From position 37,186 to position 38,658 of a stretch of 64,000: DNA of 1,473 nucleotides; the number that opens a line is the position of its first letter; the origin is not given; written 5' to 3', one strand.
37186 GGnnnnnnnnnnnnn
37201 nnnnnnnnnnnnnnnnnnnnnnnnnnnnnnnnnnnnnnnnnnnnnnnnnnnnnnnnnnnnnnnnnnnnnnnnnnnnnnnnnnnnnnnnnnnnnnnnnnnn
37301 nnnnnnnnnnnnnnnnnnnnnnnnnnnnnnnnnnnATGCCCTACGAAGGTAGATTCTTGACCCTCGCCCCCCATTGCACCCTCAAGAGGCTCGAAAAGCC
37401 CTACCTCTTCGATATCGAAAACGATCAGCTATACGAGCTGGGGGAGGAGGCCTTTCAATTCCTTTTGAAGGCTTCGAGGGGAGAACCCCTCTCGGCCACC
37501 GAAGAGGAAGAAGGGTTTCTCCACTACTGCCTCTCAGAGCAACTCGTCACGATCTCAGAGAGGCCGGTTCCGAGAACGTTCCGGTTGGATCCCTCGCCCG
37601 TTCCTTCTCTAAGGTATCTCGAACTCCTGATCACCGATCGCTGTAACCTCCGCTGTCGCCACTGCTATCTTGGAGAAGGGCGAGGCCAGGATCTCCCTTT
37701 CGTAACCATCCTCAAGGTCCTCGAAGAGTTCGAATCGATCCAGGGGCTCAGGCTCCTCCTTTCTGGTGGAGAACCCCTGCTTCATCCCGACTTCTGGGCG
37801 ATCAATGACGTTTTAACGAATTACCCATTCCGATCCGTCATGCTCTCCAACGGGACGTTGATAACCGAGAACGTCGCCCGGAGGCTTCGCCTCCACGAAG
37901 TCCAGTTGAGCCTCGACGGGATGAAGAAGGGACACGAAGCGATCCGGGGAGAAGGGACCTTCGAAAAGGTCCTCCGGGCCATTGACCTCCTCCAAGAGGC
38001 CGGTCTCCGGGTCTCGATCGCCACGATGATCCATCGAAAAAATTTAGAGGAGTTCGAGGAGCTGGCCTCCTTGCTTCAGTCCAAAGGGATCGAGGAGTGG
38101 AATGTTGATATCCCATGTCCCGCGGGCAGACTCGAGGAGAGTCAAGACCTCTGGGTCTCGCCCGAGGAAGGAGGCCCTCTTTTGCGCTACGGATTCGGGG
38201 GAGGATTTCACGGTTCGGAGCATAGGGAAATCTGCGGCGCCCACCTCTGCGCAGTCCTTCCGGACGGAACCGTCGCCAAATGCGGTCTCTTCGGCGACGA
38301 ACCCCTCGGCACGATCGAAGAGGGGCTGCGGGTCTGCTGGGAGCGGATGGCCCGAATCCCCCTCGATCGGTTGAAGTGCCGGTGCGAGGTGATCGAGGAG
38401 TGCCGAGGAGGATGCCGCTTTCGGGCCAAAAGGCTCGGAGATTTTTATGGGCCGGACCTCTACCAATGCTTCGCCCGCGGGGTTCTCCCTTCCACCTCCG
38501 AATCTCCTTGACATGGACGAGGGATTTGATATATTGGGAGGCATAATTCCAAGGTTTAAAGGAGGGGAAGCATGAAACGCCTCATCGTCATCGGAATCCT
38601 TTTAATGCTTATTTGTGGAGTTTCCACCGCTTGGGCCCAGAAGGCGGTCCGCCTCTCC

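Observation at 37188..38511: Hidden 54-aa Cys-containing peptide gene overlapping a PqqD-like-RRE radical SAM/SPASM enzyme: putative undescribed RiPP locus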

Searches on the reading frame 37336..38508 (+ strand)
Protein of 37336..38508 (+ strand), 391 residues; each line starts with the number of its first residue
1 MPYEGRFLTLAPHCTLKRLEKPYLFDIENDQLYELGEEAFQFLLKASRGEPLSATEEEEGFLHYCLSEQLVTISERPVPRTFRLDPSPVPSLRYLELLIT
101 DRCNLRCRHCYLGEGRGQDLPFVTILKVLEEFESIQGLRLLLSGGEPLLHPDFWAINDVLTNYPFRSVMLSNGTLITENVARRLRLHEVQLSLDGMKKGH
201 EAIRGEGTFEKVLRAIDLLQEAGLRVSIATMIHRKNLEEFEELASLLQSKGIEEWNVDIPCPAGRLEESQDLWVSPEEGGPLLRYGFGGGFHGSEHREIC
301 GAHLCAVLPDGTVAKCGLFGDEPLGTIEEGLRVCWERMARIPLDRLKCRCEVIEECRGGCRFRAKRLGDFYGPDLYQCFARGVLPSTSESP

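Call 3: search_protein_families(library=ncbifam, proteins=[window:37336-38508:+], max_evalue=0.1)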
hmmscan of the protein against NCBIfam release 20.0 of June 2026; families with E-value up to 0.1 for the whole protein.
window:37336-38508:+ (391 aa): 76 families (the best 25 are shown)
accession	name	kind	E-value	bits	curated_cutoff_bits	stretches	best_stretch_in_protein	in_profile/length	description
TIGR04250.1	SCM_rSAM_ScmE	equivalog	1.4e-29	103.1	400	1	94-248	4-166/358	SynChlorMet cassette radical SAM/SPASM protein ScmE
NF050035.1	rSAM_WgK_link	exception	8.9e-28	97.3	650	1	95-271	11-195/367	radical SAM/SPASM peptide maturase WgkB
TIGR04545.1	rSAM_ahbD_hemeb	equivalog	4.3e-27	95.4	500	1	99-280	6-195/339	heme b synthase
TIGR04340.1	rSAM_ACGX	hypoth_equivalog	4.3e-27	95.2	400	1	97-277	7-196/341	radical SAM/SPASM domain protein, ACGX system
TIGR04051.1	rSAM_NirJ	equivalog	2.2e-26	92.7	515.45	1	100-266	9-182/354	heme d1 biosynthesis radical SAM protein NirJ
TIGR03962.1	mycofact_rSAM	equivalog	3.5e-25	88.9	265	1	99-253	18-179/339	mycofactocin radical SAM maturase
TIGR04054.1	rSAM_NirJ1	equivalog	1.3e-24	86.6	650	1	99-253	42-203/387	putative heme d1 biosynthesis radical SAM protein NirJ1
TIGR04055.1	rSAM_NirJ2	equivalog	1.6e-24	87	500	1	100-271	7-185/326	putative heme d1 biosynthesis radical SAM protein NirJ2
TIGR04347.1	pseudo_SAM_Halo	equivalog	3.1e-24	86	525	1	99-258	44-210/390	TIGR04347 family pseudo-SAM/SPASM protein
TIGR04133.1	rSAM_w_lipo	hypoth_equivalog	1.3e-23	83.5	425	1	91-278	22-220/350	TIGR04133 family radical SAM/SPASM protein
TIGR04303.1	GeoRSP_rSAM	equivalog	3.5e-23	82.7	400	1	98-278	10-196/325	GeoRSP system radical SAM/SPASM protein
NF045574.1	sacti_mat_StsB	exception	3.6e-23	82.1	625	1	89-249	92-258/466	StsB family radical SAM/SPASM domain sactipeptide maturase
TIGR04546.1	rSAM_ahbC_deAc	equivalog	6.7e-23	81.1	650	1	99-252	45-205/390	12,18-didecarboxysiroheme deacetylase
TIGR04103.1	rSAM_nif11_3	equivalog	4.2e-22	78.3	725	1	97-278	9-196/412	nif11-class peptide radical SAM maturase 3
TIGR04053.2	TIGR04053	equivalog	2.5e-21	76.3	395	1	99-272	14-198/366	TIGR04053 family radical SAM/SPASM domain-containing protein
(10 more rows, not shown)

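Call 4: search_protein_families(library=pfam, proteins=[window:37336-38508:+], max_evalue=0.1)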
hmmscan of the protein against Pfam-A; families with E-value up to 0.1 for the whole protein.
window:37336-38508:+ (391 aa): 2 families
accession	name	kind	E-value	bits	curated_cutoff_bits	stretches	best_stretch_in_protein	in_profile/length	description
PF04055.27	Radical_SAM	-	3.7e-25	89.5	29.5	1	98-247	2-166/166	Radical SAM superfamily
PF13353.11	Fer4_12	-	0.0063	17.3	22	1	100-195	12-115/137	4Fe-4S single cluster domain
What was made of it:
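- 37336..38511 (+): Radical SAM enzyme, 391 aa, overlapping the small gene by 17 nt (translational coupling). PF04055 E = 3.7e-25 (call 4).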

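Call 9: find_homologous_proteins(query=window:37336-38508:+, max_evalue=1e-10)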
Query window:37336-38508:+ (391 aa): 2531 proteins with E <= 1e-10 among 8000 candidates; the best 120 are listed.
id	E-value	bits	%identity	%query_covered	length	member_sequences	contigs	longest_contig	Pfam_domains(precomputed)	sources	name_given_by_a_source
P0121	1.5e-267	905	100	100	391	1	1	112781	PF04055.28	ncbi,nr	ncbi:MAG: radical SAM protein [Desulfobacterota bacterium]|nr:radical SAM protein [Thermodesulfobact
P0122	1.3e-208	711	77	98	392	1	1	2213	PF04055.28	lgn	-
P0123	2.6e-206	703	76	100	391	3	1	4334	PF04055.28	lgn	-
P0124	1.5e-194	664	73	98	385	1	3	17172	PF04055.28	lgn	-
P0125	4.3e-191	653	72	99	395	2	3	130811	PF04055.28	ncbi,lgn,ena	-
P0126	2.4e-190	651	71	98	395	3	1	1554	PF04055.28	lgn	-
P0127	1.7e-189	648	71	98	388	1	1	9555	PF04055.28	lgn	-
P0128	2.4e-187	641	69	98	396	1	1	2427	PF04055.28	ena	-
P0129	1.6e-186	638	68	98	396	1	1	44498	PF04055.28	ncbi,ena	-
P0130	5.3e-186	636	68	100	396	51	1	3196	PF04055.28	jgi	jgi:radical SAM protein with 4Fe4S-binding SPASM domain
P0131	1.2e-185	635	69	98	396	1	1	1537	PF04055.28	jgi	jgi:radical SAM protein with 4Fe4S-binding SPASM domain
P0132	4.1e-185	633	69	98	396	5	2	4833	PF04055.28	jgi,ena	-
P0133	4.5e-185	633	69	98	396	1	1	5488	PF04055.28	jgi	jgi:radical SAM protein with 4Fe4S-binding SPASM domain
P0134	1.6e-184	631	69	98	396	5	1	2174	PF04055.28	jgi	jgi:radical SAM protein with 4Fe4S-binding SPASM domain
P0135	3.7e-184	630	68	98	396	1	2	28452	PF04055.28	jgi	jgi:radical SAM protein with 4Fe4S-binding SPASM domain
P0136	6.1e-184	629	69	99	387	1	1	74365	PF04055.28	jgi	jgi:radical SAM protein with 4Fe4S-binding SPASM domain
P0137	6.7e-184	629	67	100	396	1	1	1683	PF04055.28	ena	-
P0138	8.0e-184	629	68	98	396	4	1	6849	PF04055.28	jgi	-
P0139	8.5e-184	629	69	98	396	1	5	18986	PF04055.28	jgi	jgi:MoaA/NifB/PqqE/SkfB family radical SAM enzyme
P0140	9.1e-184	629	68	98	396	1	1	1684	PF04055.28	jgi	-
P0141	9.6e-184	629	68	98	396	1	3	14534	PF04055.28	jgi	-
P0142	1.0e-183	629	68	98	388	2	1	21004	PF04055.28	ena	-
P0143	1.1e-183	629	67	98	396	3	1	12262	PF04055.28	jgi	-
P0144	1.5e-183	628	68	98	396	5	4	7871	PF04055.28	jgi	jgi:radical SAM protein with 4Fe4S-binding SPASM domain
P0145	1.8e-183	628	67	98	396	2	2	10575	PF04055.28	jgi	jgi:radical SAM protein with 4Fe4S-binding SPASM domain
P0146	2.4e-183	627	69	98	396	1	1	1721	PF04055.28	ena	-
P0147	3.6e-183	627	68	98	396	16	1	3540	PF04055.28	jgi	-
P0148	4.2e-183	627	67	98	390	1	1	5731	PF04055.28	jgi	jgi:radical SAM protein with 4Fe4S-binding SPASM domain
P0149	4.4e-183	627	69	97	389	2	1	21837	PF04055.28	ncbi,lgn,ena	-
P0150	4.6e-183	627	69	99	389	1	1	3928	PF04055.28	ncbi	-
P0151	5.8e-183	626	68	98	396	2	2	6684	PF04055.28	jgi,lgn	jgi:radical SAM protein with 4Fe4S-binding SPASM domain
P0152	5.8e-183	626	69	98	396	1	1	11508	PF04055.28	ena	-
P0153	8.1e-183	626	69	98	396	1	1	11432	PF04055.28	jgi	jgi:radical SAM protein with 4Fe4S-binding SPASM domain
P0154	8.8e-183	626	68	98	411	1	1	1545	PF04055.28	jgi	jgi:radical SAM protein with 4Fe4S-binding SPASM domain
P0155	1.5e-182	625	71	95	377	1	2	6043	PF04055.28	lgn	-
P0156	1.6e-182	625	68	98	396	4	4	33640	PF04055.28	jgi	jgi:radical SAM protein with 4Fe4S-binding SPASM domain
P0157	1.6e-182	625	68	100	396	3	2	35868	PF04055.28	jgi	jgi:radical SAM protein with 4Fe4S-binding SPASM domain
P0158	2.5e-182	624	68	98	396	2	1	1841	PF04055.28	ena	-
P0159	2.7e-182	624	68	98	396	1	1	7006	PF04055.28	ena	-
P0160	4.0e-182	623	68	98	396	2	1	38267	PF04055.28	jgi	jgi:radical SAM protein with 4Fe4S-binding SPASM domain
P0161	4.5e-182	623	68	98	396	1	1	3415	PF04055.28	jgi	jgi:radical SAM protein with 4Fe4S-binding SPASM domain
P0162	4.6e-182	623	68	98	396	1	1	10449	PF04055.28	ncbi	-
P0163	6.9e-182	623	68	98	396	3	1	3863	PF04055.28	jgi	-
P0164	1.1e-181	622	68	98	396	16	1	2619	PF04055.28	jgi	-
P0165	1.1e-181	622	69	98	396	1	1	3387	PF04055.28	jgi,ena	-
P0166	1.3e-181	622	68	98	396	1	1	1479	PF04055.28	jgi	jgi:radical SAM protein with 4Fe4S-binding SPASM domain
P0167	1.9e-181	621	68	98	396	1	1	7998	PF04055.28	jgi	jgi:radical SAM protein with 4Fe4S-binding SPASM domain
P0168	2.5e-181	621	67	98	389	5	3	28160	PF04055.28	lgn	-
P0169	2.7e-181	621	67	98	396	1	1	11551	PF04055.28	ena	-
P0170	2.8e-181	621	68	98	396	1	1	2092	PF04055.28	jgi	jgi:radical SAM protein with 4Fe4S-binding SPASM domain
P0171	3.0e-181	621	67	100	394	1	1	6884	PF04055.28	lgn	-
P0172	3.2e-181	621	67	98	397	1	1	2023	PF04055.28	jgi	jgi:radical SAM protein with 4Fe4S-binding SPASM domain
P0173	3.6e-181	620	68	98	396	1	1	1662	PF04055.28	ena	-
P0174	5.6e-181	620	68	98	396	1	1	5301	PF04055.28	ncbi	-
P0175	6.3e-181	620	67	98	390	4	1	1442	PF04055.28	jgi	-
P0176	6.5e-181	619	68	98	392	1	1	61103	PF04055.28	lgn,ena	-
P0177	6.9e-181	619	67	99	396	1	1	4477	PF04055.28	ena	-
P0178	7.0e-181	619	67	98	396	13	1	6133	PF04055.28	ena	-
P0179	9.0e-181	619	67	100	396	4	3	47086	PF04055.28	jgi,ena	-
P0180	9.6e-181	619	68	98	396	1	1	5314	PF04055.28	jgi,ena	-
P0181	9.9e-181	619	67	98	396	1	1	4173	PF04055.28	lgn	-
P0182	1.3e-180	618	68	98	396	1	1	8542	PF04055.28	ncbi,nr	ncbi:MAG: radical SAM protein [Syntrophaceae bacterium]|nr:radical SAM protein [Syntrophaceae bacter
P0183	1.4e-180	618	67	98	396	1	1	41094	PF04055.28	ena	-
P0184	1.6e-180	618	68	98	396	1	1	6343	PF04055.28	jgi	-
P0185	1.8e-180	618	67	98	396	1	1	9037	PF04055.28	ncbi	-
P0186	1.9e-180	618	68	98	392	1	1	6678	PF04055.28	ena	-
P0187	2.1e-180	618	68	98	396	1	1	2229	PF04055.28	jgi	-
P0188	2.1e-180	618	67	98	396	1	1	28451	PF04055.28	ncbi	-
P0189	2.2e-180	618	68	98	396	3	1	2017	PF04055.28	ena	-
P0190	2.5e-180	618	68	98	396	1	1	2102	PF04055.28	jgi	jgi:radical SAM protein with 4Fe4S-binding SPASM domain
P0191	3.2e-180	617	67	98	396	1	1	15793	PF04055.28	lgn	-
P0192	4.5e-180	617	68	98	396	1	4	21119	PF04055.28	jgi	jgi:radical SAM protein with 4Fe4S-binding SPASM domain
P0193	4.8e-180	617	68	98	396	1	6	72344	PF04055.28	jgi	jgi:radical SAM protein with 4Fe4S-binding SPASM domain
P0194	4.8e-180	617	67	98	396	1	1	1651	PF04055.28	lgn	-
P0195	5.1e-180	617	68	98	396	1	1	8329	PF04055.28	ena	-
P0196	7.3e-180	616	68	98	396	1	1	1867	PF04055.28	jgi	jgi:MoaA/NifB/PqqE/SkfB family radical SAM enzyme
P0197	9.2e-180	616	67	98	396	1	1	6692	PF04055.28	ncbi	-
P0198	1.5e-179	615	67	98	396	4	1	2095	PF04055.28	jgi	jgi:radical SAM protein with 4Fe4S-binding SPASM domain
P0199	1.7e-179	615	67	98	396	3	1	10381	PF04055.28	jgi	jgi:radical SAM protein with 4Fe4S-binding SPASM domain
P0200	1.8e-179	615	67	98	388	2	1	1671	PF04055.28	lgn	-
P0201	1.9e-179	615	67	98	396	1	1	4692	PF04055.28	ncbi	-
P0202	2.9e-179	614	67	98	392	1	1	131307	PF04055.28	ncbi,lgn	ncbi:MAG: radical SAM protein [Thermodesulfobacteriota bacterium]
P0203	3.5e-179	614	66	98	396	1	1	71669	PF04055.28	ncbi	-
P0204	4.2e-179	614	66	98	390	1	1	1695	PF04055.28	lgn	-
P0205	4.7e-179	613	68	98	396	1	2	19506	PF04055.28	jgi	jgi:radical SAM protein with 4Fe4S-binding SPASM domain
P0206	5.4e-179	613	66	100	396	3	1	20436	PF04055.28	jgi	jgi:radical SAM protein with 4Fe4S-binding SPASM domain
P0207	5.4e-179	613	67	98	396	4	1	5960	PF04055.28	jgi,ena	-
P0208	8.7e-179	612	67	98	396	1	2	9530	PF04055.28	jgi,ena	jgi:radical SAM protein with 4Fe4S-binding SPASM domain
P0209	9.5e-179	612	67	98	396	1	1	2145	PF04055.28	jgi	jgi:radical SAM protein with 4Fe4S-binding SPASM domain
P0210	9.8e-179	612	68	98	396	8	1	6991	PF04055.28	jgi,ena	-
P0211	1.3e-178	612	68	98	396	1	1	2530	PF04055.28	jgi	jgi:radical SAM protein with 4Fe4S-binding SPASM domain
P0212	1.4e-178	612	66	98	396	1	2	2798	PF04055.28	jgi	-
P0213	1.4e-178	612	67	98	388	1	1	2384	PF04055.28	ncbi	-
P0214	1.6e-178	612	67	98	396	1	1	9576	PF04055.28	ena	-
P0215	2.6e-178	611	67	98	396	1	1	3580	PF04055.28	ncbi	-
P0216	4.9e-178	610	67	98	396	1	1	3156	PF04055.28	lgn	-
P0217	5.4e-178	610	67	98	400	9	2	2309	PF04055.28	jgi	-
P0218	6.4e-178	610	67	97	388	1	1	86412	PF04055.28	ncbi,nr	ncbi:MAG: hypothetical protein A2157_13380 [Deltaproteobacteria bacterium RBG_16_47_11]|nr:MAG: hypo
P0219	6.9e-178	610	63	98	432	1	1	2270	PF04055.28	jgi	jgi:radical SAM protein with 4Fe4S-binding SPASM domain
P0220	7.3e-178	609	67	98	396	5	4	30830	PF04055.28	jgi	jgi:radical SAM protein with 4Fe4S-binding SPASM domain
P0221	7.4e-178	609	67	98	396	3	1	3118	PF04055.28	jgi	jgi:radical SAM protein with 4Fe4S-binding SPASM domain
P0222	8.2e-178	609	65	100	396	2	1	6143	PF04055.28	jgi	jgi:radical SAM protein with 4Fe4S-binding SPASM domain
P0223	1.7e-177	608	66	98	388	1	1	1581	PF04055.28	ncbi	-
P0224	1.8e-177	608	65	98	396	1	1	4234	PF04055.28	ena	-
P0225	2.2e-177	608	66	100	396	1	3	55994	PF04055.28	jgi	jgi:radical SAM protein with 4Fe4S-binding SPASM domain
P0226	2.5e-177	608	67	98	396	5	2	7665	PF04055.28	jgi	-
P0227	2.9e-177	607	67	98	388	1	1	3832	PF04055.28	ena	-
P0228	3.1e-177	607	67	98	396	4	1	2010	PF04055.28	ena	-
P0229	3.4e-177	607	66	98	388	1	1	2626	PF04055.28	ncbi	-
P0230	3.5e-177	607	66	98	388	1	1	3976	PF04055.28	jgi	jgi:radical SAM protein with 4Fe4S-binding SPASM domain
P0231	4.7e-177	607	66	100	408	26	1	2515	PF04055.28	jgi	-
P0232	4.9e-177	607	66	98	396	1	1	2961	PF04055.28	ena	-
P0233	7.0e-177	606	65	98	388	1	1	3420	PF04055.28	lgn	-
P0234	9.6e-177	606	67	98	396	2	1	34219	PF04055.28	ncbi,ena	-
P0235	1.1e-176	606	65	97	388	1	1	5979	PF04055.28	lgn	-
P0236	1.2e-176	605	66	98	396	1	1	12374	PF04055.28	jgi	jgi:radical SAM protein with 4Fe4S-binding SPASM domain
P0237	1.2e-176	605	66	98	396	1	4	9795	PF04055.28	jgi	jgi:radical SAM protein with 4Fe4S-binding SPASM domain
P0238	1.4e-176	605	65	98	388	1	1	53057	PF04055.28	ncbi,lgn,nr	ncbi:MAG: radical SAM protein [Syntrophaceae bacterium]|nr:radical SAM protein [Syntrophaceae bacter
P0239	2.6e-176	604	66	97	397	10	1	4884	PF04055.28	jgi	jgi:radical SAM protein with 4Fe4S-binding SPASM domain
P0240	2.8e-176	604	67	98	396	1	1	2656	PF04055.28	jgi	jgi:MoaA/NifB/PqqE/SkfB family radical SAM enzyme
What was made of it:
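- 37336..38511 (+): Homologues at 63-77% identity (call 9).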

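Call 17: search_solved_structures(query=window:37336-38508:+, max_evalue=0.001, show_alignments=2)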
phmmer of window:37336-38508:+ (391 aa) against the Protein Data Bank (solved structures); distinct sequences matched with E-value up to 0.001: 9.
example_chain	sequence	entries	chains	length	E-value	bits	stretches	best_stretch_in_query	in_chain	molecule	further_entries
6efn_A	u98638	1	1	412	9.6e-11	44.1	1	96-251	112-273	Sporulation killing factor maturation protein SkfB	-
6c8v_A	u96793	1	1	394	2.1e-09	39.7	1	77-247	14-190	Coenzyme PQQ synthesis protein E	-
7voc_C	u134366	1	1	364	1.1e-06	30.8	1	92-257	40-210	Cytosylglucuronate decarboxylase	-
7vob_C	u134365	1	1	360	1.1e-06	30.8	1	92-257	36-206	Cytosylglucuronate decarboxylase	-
1tv7_A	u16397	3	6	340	2.3e-05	26.4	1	92-237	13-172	Molybdenum cofactor biosynthesis protein A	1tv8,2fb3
2fb2_A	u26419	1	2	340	3.3e-05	25.9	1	92-237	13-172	Molybdenum cofactor biosynthesis protein A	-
8vpo_A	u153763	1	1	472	6.7e-05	24.9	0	136-254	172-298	Radical SAM core domain-containing protein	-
2a5h_A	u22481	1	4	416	0.00053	22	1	87-152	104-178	L-lysine 2,3-aminomutase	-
5wgg_A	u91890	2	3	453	0.00057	21.8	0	92-221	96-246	Radical SAM domain protein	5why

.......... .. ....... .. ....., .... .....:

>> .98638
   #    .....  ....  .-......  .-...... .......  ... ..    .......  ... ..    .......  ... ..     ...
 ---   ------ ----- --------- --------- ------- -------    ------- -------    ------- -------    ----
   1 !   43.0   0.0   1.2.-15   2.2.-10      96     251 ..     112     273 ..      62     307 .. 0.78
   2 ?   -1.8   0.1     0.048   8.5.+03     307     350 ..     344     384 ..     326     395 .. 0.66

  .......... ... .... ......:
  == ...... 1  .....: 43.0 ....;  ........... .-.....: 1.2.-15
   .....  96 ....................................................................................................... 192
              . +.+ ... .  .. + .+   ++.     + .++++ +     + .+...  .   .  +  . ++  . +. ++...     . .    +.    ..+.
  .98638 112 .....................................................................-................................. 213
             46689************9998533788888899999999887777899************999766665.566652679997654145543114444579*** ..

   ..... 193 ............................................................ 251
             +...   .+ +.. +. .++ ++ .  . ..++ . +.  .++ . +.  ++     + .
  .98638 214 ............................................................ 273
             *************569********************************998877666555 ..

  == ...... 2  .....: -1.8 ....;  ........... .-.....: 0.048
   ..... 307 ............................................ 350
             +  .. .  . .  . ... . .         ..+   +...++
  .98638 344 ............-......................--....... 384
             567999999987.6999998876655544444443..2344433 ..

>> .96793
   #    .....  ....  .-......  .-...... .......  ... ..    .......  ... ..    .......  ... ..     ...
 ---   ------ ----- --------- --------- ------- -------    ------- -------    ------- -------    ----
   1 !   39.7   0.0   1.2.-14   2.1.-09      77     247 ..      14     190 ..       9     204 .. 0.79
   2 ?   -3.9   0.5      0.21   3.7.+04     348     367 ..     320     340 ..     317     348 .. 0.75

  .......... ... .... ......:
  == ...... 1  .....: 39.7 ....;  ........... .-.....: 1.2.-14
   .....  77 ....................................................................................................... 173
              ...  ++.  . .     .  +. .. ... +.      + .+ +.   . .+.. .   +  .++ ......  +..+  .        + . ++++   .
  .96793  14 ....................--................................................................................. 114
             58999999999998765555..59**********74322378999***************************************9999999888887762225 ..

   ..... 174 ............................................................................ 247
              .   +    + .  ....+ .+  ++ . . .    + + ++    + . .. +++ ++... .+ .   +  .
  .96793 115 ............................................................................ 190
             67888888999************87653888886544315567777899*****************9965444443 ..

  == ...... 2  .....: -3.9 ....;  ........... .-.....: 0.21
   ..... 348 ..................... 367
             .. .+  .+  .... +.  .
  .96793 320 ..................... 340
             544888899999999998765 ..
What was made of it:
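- On Mycofactocin / PQQ systems: PqqE is only a core-level PDB hit (call 17).
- Closest known: SkfB and PqqE. Different: Only the rSAM core aligns by sequence (call 17).
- The top PDB sequence hits are SkfB and PqqE (call 17).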

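Call 33: predict_structure(alignment_id=A4)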
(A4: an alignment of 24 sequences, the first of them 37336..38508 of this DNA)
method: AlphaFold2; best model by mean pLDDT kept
length: 391 residues; sequences in the alignment: 24
mean_pLDDT: 81.1   pTM: 0.82
mean pLDDT of the five models: 81.1, 75.5, 71.9, 69.9, 67.1
residues with pLDDT >= 90: 126; 70-90: 193; 50-70: 52; < 50: 20
segments of 3 or more residues with pLDDT < 50: 289-302, 388-391
pLDDT, mean of each block of 10 residues (from residue 1): 74 84 84 88 84 76 88 76 62 78 72 69 94 82 90 96 88 96 95 95 92 98 94 94 96 86 76 91 71 35 69 71 81 74 77 66 79 83 61 33
secondary structure, 60 per line:
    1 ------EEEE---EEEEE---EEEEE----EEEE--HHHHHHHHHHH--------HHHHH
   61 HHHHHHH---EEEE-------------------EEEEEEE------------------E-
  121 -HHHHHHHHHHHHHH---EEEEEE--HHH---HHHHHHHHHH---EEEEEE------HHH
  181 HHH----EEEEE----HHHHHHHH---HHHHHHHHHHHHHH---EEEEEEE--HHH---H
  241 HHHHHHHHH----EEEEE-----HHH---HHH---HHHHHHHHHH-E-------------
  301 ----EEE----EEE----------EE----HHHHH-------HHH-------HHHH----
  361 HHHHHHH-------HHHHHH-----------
elements in order: E7-10 E14-18 E22-26 E31-34 H37-47 H56-67 E71-74 E94-100 H122-135 E139-144 H153-162 E166-171 H178-183 E188-192 H197-204 H208-221 E225-231 H240-249 E254-258 H276-285 E305-307 E312-314 H331-335 H353-356 H361-367 H375-380
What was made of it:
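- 37336..38511 (+): AF2 pLDDT 81 (call 33).
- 37336..37605 (+): N-terminal domain (aa 1-90), RRE-like beta-sheet plus helices. D30 and Y33 are invariant. DSSP gives E7-10, E14-18, E22-26, E31-34, H37-47, H56-67, E71-74 (call 33).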

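Call 85: find_encoding_contigs(protein=P0218, flank=4000, max_places=2)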
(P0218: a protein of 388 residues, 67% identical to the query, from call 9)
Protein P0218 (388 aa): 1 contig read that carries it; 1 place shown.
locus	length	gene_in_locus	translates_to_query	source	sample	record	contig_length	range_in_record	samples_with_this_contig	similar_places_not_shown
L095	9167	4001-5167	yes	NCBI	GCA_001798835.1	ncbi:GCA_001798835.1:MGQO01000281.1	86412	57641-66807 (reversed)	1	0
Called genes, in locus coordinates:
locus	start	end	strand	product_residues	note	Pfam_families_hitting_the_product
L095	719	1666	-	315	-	PF04463:2-thiour_desulf, PF08349:DUF1722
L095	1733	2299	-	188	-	PF00149:Metallophos (faint), PF12850:Metallophos_2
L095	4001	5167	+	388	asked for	PF04055:Radical_SAM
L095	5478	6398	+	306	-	PF02655:ATP-grasp_3 (faint)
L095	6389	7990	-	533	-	PF01266:DAO (weak), PF13450:NAD_binding_8, PF01593:Amino_oxidase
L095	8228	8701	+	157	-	PF00210:Ferritin, PF02915:Rubrerythrin (weak)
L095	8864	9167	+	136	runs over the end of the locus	PF13778:DUF4174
